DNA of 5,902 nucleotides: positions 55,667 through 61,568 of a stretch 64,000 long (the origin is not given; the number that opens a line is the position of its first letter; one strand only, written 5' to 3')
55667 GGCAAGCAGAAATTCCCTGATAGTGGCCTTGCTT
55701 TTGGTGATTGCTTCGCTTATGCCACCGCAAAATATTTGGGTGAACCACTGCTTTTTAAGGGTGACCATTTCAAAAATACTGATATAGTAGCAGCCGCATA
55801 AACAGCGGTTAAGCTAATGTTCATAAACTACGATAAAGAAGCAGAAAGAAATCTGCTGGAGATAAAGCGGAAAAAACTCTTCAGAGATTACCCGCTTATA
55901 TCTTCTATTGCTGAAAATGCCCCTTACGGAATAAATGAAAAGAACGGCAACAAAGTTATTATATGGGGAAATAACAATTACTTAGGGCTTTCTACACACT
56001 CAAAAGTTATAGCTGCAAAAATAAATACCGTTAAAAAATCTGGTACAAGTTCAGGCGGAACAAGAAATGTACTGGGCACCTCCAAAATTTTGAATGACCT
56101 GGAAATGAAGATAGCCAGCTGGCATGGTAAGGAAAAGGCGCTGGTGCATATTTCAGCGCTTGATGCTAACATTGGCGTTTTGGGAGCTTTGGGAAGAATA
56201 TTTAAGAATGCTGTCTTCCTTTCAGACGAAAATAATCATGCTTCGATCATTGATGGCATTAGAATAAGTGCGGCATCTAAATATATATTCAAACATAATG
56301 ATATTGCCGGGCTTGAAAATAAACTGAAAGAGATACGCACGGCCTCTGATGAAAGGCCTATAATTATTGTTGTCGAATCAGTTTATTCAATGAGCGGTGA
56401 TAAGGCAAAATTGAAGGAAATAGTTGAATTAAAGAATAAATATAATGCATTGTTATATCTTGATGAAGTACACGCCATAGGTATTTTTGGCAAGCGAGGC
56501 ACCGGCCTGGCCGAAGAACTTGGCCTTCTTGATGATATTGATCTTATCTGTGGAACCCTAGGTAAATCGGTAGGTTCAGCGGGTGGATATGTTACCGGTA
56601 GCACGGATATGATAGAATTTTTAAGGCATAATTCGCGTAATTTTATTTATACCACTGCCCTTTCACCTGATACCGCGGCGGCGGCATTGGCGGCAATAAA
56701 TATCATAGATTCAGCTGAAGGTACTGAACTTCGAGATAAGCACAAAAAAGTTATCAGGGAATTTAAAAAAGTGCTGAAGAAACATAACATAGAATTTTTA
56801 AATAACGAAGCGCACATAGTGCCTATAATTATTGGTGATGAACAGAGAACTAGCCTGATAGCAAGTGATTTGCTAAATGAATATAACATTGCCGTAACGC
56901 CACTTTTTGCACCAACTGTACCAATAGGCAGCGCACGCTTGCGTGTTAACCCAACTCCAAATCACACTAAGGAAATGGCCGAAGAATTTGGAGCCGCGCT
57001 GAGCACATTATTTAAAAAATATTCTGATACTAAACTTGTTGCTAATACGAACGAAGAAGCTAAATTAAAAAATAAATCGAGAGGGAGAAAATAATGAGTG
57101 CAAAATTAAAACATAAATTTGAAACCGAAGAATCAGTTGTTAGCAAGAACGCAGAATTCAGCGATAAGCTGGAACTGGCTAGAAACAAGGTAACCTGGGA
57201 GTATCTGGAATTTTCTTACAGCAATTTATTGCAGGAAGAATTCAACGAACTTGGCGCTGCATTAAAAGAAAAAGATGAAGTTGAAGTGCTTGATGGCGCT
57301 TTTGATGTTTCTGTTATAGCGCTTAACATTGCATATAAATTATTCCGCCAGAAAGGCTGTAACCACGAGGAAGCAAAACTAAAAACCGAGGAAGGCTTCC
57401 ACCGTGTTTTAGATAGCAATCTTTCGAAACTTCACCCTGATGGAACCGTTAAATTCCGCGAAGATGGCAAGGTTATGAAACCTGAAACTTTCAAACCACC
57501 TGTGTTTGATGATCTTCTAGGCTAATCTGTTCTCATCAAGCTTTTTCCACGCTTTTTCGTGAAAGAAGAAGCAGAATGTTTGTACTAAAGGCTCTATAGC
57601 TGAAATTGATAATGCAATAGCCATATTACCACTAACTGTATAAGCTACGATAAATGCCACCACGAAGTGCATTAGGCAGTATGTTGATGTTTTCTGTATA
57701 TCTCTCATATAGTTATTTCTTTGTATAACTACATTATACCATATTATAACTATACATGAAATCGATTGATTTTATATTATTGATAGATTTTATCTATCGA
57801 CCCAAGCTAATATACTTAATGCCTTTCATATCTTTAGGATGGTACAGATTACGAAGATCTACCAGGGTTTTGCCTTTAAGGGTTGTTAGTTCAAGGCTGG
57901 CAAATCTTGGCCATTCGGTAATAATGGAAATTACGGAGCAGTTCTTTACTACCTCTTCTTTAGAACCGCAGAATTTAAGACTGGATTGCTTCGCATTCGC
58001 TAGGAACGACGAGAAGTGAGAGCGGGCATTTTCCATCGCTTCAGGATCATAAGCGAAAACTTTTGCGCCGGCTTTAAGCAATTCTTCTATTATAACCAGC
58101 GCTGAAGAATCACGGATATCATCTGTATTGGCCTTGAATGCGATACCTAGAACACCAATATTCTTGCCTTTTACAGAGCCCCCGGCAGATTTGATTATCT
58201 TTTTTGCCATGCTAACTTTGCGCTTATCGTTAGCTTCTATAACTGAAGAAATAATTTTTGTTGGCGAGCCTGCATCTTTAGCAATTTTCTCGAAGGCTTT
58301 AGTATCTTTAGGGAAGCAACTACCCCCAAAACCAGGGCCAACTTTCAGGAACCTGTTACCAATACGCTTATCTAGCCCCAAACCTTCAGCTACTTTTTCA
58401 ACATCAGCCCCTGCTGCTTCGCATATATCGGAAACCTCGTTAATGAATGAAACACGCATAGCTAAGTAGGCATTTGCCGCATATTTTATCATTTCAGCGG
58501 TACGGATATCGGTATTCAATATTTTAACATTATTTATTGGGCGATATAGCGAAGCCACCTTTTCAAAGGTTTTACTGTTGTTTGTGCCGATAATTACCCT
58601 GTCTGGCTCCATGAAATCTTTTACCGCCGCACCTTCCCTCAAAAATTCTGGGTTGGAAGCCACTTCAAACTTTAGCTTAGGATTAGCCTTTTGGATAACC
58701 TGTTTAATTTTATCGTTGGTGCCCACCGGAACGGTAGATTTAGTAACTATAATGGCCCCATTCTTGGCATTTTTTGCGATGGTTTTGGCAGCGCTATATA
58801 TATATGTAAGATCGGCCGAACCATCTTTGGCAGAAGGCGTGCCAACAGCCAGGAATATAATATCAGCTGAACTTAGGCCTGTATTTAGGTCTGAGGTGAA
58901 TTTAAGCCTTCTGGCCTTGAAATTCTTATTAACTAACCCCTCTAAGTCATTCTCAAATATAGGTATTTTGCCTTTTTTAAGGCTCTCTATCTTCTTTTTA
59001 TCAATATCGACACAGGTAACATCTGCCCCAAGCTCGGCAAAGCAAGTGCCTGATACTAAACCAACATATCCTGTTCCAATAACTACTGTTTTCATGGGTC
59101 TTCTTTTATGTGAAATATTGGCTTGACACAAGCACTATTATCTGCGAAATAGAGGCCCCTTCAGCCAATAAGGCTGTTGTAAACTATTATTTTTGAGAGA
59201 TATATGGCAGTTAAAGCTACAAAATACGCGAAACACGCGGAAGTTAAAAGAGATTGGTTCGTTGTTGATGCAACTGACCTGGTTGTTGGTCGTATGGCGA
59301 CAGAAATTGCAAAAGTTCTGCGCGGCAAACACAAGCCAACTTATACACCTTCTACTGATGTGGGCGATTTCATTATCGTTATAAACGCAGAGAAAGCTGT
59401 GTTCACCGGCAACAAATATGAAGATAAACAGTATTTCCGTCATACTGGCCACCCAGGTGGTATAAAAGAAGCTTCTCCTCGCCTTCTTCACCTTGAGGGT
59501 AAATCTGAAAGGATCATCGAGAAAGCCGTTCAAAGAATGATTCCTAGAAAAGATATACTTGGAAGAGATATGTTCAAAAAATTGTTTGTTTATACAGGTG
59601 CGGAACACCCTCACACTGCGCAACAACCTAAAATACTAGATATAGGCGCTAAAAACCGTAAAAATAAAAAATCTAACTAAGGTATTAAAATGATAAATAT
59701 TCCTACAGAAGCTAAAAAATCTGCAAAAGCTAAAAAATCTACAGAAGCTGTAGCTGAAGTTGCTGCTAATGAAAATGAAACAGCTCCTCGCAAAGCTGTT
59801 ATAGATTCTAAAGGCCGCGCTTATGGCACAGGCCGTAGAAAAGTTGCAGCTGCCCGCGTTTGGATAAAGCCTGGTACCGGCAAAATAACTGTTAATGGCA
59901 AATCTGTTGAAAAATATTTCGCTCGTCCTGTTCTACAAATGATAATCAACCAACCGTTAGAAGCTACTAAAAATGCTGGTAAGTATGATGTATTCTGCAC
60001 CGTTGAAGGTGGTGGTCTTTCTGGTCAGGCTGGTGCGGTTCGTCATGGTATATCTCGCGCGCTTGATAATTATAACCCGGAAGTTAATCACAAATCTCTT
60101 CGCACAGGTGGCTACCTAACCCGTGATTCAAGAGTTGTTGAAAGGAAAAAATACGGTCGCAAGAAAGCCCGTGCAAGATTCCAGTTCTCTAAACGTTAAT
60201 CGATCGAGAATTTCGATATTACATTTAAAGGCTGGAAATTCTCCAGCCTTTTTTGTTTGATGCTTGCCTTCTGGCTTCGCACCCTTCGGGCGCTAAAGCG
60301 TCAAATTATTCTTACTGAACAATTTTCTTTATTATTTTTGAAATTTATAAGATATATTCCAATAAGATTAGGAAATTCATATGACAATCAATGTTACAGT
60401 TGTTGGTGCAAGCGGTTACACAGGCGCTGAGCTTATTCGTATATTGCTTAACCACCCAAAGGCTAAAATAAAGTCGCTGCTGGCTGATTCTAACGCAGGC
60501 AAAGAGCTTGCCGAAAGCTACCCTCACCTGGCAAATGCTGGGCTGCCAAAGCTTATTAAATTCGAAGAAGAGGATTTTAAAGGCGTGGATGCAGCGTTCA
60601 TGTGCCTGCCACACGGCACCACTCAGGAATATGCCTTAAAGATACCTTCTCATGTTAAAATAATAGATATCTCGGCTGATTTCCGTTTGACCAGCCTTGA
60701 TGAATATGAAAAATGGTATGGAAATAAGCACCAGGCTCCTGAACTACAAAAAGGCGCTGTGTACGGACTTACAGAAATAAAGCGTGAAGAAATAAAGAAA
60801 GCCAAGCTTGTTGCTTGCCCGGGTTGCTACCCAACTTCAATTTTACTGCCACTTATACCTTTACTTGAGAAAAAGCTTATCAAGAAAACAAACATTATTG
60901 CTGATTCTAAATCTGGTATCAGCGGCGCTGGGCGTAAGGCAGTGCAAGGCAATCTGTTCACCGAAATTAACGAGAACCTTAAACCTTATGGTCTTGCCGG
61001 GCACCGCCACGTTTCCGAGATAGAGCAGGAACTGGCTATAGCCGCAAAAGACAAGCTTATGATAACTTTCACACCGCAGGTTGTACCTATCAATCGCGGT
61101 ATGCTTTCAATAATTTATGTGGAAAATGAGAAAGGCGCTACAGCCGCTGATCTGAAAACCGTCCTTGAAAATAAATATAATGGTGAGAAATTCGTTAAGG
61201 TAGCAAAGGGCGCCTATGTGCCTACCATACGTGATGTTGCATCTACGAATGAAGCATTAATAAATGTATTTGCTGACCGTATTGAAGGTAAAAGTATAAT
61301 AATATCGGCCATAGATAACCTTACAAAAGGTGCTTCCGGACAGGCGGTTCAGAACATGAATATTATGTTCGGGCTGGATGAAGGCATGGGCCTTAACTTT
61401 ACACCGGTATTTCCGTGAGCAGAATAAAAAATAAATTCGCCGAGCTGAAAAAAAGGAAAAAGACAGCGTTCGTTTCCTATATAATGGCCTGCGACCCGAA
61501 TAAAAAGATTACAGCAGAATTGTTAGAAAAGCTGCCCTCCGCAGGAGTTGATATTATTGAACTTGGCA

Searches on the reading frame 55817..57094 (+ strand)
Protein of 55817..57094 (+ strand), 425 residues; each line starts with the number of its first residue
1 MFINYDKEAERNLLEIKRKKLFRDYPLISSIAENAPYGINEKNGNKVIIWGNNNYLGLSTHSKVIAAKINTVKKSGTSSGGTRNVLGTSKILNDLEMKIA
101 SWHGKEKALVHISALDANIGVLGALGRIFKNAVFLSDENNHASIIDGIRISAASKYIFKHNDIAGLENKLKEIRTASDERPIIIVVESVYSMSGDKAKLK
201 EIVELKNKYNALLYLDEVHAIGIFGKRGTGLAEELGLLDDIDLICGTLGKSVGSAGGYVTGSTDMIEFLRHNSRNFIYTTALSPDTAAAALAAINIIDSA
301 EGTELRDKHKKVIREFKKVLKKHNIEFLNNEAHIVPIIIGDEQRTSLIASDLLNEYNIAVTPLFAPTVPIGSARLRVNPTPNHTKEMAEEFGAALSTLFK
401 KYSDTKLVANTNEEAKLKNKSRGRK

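Call 49: search_protein_families(library=pfam, proteins=[window:55817-57094:+], max_evalue=1e-10)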
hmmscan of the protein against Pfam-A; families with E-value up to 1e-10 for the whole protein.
window:55817-57094:+ (425 aa): 1 family
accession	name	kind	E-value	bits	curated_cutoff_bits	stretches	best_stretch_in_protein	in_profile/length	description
PF00155.27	Aminotran_1_2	-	2.5e-60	205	19.7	1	46-391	2-357/361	Aminotransferase class I and II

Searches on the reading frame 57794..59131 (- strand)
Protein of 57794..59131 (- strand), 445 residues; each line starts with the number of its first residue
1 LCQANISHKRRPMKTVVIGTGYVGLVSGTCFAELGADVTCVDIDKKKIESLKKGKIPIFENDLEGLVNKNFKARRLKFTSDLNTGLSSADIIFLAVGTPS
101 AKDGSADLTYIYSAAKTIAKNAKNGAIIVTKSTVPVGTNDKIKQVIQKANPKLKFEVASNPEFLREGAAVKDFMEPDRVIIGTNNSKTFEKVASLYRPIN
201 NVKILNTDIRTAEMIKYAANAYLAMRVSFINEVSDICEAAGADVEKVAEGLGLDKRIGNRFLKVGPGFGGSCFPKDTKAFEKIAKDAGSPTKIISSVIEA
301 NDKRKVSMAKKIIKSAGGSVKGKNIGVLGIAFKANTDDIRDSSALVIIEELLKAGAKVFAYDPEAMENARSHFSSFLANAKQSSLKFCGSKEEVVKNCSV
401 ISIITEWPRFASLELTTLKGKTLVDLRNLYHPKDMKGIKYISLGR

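Call 49: search_protein_families(library=pfam, proteins=[window:57794-59131:-], max_evalue=1e-10)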
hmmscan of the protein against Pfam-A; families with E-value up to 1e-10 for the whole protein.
window:57794-59131:- (445 aa): 3 families
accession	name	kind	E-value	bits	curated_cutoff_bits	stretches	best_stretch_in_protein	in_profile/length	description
PF03721.20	UDPG_MGDP_dh_N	-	2.3e-68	229.9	27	1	13-192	1-184/187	UDP-glucose/GDP-mannose dehydrogenase family, NAD binding domain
PF00984.24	UDPG_MGDP_dh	-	2.2e-36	124.3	25.4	1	210-302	1-93/94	UDP-glucose/GDP-mannose dehydrogenase family, central domain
PF03720.21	UDPG_MGDP_dh_C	-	1.2e-26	93.5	30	1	326-431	1-102/103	UDP-glucose/GDP-mannose dehydrogenase family, UDP binding domain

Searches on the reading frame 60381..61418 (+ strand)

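Call 49: search_protein_families(library=pfam, proteins=[window:60381-61418:+], max_evalue=1e-10)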
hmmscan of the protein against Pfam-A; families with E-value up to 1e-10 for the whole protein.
window:60381-61418:+ (345 aa): 3 families
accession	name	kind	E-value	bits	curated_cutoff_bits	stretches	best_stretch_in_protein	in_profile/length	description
PF22698.1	Semialdhyde_dhC_1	-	6.5e-55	185.9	27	1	149-313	1-165/165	Semialdehyde dehydrogenase, dimerisation domain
PF01118.30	Semialdhyde_dh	-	2.7e-29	102.4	26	1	4-141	1-121/121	Semialdehyde dehydrogenase, NAD binding domain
PF02774.23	Semialdhyde_dhC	-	5.1e-20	72.8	26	1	158-316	1-184/184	Semialdehyde dehydrogenase, dimerisation domain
